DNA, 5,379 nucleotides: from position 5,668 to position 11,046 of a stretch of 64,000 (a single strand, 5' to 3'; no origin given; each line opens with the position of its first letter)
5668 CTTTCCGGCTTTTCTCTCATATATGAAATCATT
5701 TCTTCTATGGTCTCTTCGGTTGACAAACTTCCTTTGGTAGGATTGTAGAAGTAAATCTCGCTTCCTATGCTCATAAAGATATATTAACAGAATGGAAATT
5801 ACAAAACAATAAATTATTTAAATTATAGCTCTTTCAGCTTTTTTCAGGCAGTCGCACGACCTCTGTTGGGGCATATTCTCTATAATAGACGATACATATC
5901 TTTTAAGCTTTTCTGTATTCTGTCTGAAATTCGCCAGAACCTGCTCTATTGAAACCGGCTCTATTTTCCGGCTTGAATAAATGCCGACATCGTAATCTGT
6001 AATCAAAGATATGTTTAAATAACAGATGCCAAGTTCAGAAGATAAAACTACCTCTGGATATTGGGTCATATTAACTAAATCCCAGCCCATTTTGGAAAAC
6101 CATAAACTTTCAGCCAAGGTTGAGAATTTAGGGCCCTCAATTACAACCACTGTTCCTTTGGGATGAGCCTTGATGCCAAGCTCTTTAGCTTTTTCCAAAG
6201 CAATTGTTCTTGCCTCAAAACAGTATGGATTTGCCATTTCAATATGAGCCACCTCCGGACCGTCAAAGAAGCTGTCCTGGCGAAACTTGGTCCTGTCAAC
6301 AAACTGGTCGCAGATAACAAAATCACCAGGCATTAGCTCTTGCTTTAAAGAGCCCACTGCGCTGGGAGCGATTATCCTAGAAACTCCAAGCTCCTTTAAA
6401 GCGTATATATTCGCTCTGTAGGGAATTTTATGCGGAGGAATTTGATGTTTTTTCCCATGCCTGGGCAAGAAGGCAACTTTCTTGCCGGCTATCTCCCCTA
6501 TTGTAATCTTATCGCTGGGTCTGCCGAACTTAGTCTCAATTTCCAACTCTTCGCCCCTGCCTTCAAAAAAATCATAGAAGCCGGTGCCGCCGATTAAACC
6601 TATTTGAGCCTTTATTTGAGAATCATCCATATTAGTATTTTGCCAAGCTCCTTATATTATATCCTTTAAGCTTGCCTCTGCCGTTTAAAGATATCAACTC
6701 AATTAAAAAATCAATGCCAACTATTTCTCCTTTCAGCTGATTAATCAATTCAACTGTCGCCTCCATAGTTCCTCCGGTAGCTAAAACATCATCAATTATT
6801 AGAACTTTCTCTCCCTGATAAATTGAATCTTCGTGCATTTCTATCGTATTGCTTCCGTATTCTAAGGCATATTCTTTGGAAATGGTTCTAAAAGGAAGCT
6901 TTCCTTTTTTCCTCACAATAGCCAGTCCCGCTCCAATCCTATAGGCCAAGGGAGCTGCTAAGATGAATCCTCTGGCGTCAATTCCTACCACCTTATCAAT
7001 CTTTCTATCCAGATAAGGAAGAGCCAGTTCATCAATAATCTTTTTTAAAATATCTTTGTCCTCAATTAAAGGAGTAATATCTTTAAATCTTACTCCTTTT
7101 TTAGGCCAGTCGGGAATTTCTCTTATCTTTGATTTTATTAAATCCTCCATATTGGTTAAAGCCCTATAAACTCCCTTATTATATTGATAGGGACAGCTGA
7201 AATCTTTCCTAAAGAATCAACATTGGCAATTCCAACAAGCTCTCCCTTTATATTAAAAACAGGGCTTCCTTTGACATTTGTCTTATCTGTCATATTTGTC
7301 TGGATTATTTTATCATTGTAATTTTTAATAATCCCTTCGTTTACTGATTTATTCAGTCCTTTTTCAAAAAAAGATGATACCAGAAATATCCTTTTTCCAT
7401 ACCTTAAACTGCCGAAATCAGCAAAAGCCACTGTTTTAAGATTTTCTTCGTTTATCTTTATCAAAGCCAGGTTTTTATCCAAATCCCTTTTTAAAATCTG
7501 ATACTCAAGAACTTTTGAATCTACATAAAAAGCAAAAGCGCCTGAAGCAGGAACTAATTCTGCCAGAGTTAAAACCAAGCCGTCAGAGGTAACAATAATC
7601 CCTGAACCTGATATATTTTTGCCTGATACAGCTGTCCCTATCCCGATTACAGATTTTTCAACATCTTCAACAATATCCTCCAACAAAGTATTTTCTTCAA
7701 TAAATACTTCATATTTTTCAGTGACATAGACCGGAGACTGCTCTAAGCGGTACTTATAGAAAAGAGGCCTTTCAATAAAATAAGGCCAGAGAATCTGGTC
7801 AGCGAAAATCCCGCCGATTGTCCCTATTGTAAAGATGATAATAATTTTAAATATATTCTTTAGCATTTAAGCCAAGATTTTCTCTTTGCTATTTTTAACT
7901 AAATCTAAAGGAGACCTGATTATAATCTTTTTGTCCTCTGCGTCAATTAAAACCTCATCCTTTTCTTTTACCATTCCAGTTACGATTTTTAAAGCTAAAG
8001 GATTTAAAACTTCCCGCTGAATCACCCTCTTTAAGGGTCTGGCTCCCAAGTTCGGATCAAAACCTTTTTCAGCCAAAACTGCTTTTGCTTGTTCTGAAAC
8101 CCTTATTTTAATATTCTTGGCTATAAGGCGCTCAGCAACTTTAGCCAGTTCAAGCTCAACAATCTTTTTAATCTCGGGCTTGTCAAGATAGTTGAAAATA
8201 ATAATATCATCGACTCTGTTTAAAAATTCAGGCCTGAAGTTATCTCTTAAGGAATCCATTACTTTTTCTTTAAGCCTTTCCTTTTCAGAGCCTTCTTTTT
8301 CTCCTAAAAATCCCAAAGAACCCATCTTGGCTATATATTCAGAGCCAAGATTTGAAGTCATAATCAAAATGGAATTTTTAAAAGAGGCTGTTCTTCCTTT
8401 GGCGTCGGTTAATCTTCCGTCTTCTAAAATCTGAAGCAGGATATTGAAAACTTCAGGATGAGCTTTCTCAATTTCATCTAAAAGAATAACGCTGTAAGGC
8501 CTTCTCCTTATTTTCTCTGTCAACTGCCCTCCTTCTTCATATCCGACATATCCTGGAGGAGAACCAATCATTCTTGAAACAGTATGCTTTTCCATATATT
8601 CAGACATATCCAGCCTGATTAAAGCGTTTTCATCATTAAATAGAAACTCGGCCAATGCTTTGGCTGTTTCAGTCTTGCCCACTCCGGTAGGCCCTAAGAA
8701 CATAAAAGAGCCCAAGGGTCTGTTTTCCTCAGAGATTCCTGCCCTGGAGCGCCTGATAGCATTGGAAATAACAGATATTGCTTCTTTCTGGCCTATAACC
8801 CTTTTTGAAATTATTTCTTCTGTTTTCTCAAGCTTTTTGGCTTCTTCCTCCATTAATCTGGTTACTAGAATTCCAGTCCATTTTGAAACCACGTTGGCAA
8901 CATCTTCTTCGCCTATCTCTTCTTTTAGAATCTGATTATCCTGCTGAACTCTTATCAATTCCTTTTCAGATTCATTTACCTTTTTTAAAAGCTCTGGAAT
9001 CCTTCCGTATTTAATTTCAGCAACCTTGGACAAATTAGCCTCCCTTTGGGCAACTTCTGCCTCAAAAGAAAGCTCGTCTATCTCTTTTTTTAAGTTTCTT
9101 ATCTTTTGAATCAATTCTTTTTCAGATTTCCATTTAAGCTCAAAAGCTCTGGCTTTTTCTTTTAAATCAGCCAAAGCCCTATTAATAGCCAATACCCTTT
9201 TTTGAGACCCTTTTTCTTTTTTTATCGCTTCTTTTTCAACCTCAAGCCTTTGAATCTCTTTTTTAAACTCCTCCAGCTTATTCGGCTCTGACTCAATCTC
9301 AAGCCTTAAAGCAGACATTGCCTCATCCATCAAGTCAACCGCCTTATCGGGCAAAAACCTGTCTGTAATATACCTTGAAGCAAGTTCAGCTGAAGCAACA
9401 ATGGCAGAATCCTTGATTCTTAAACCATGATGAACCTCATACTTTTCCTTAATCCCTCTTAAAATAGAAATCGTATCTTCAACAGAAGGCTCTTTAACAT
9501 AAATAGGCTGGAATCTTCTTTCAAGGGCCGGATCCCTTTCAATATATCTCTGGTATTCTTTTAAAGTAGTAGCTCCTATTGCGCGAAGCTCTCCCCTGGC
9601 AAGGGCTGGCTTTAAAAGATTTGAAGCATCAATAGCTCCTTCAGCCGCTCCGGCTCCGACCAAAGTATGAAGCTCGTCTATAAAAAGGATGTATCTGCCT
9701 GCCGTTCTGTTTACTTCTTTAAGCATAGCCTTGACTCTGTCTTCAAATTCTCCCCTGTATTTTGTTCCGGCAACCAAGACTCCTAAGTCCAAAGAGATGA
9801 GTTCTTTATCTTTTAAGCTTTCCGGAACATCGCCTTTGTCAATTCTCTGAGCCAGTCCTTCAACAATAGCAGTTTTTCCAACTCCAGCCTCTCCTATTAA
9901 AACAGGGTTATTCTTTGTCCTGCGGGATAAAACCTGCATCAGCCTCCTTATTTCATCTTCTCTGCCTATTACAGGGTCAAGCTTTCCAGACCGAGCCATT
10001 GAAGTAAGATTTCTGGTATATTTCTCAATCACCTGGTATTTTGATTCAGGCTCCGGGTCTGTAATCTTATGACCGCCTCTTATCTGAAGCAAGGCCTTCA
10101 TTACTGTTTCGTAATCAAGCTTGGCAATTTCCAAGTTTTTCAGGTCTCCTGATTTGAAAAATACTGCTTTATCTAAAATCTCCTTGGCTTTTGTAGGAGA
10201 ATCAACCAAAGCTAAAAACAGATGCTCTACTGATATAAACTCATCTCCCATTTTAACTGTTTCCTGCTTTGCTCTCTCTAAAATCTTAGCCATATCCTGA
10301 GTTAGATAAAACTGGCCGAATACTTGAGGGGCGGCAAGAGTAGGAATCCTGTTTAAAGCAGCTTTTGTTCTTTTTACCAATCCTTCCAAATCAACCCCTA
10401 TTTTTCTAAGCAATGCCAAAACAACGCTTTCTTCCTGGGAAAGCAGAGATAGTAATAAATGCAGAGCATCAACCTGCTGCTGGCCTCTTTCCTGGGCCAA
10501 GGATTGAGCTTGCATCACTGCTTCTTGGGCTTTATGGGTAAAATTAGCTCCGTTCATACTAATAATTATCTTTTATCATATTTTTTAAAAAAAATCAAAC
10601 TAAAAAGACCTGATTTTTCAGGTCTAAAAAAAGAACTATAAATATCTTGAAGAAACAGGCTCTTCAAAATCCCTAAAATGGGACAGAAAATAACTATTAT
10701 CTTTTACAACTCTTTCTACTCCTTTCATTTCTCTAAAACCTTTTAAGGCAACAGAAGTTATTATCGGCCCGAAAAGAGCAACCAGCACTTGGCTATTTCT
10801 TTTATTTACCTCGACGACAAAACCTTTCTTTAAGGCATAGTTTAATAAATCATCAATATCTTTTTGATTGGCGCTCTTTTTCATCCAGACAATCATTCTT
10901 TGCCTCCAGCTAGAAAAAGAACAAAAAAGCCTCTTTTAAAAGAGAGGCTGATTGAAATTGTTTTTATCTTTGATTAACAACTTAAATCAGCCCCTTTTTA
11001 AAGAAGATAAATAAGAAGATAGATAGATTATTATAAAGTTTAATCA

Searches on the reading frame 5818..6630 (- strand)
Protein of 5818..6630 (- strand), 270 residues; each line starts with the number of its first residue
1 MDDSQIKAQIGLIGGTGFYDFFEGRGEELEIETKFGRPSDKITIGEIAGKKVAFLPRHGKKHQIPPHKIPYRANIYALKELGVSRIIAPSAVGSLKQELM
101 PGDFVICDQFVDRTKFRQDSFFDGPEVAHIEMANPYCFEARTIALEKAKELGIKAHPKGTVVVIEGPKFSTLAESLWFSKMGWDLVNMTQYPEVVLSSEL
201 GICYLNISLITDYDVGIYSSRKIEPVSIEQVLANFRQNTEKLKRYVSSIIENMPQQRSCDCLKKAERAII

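Call 69: search_protein_families(library=pfam, proteins=[window:5818-6630:-], max_evalue=0.00001)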
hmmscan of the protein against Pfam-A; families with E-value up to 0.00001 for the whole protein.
window:5818-6630:- (270 aa): 1 family
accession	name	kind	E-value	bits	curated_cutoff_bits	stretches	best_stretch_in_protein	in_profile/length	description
PF01048.26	PNP_UDP_1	-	9.2e-42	143.5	25.1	1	10-251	2-233/233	Phosphorylase superfamily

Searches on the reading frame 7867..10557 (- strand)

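Call 69: search_protein_families(library=pfam, proteins=[window:7867-10557:-], max_evalue=0.00001)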
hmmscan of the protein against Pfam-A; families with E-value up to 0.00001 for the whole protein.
window:7867-10557:- (896 aa): 11 families
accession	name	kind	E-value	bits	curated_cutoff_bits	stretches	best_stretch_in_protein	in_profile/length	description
PF07724.20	AAA_2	-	3.8e-72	242.2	27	1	613-785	1-166/166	AAA domain (Cdc48 subfamily)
PF17871.7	AAA_lid_9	-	4.9e-33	113.6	22.8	1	358-453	1-96/104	AAA lid domain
PF10431.15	ClpB_D2-small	-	2.4e-25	88.8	21.9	1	791-870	1-80/81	C-terminal, D2-small domain, of ClpB protein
PF00004.35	AAA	-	2.6e-22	80.1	21.2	2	219-350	2-124/131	ATPase family associated with various cellular activities (AAA)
PF02861.25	Clp_N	-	8e-19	68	20.7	1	17-68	1-52/53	Clp amino terminal domain, pathogenicity island component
PF07728.20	AAA_5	-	4.3e-17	62.9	22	1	618-738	2-124/139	AAA domain (dynein-related subfamily)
PF13401.12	AAA_22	-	2.7e-11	44.3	27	0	618-713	8-110/130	AAA domain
PF13191.12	AAA_16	-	4.6e-11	43.9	32.6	1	196-242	2-51/167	AAA ATPase domain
PF00158.32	Sigma54_activat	-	5.4e-09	36.4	20.2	1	617-727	24-132/168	Sigma-54 interaction domain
PF12775.13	AAA_7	-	4.1e-07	30.2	25.8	0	617-666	35-84/181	P-loop containing dynein motor region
PF05621.17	TniB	-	3.4e-06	27.1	22.4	0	201-355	21-185/189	Bacterial TniB protein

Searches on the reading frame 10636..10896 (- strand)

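Call 92: search_protein_families(library=pfam, proteins=[window:10636-10896:-], max_evalue=0.1)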
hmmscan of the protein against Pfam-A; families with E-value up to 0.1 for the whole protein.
window:10636-10896:- (86 aa): 4 families
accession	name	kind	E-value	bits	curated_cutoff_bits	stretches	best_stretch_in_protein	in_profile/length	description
PF18152.6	DAHP_snth_FXD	-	3.1e-08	33.7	27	1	1-65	1-64/67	DAHP synthase ferredoxin-like domain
PF06977.17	SdiA-regulated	-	0.041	13.5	21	1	22-73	33-83/249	SdiA-regulated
PF18307.6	Tfb2_C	-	0.052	14.3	23.2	0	4-39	20-55/68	Transcription factor Tfb2 (p52) C-terminal domain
PF10127.15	RlaP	-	0.089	12.9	23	1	12-84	69-139/249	RNA repair pathway DNA polymerase beta family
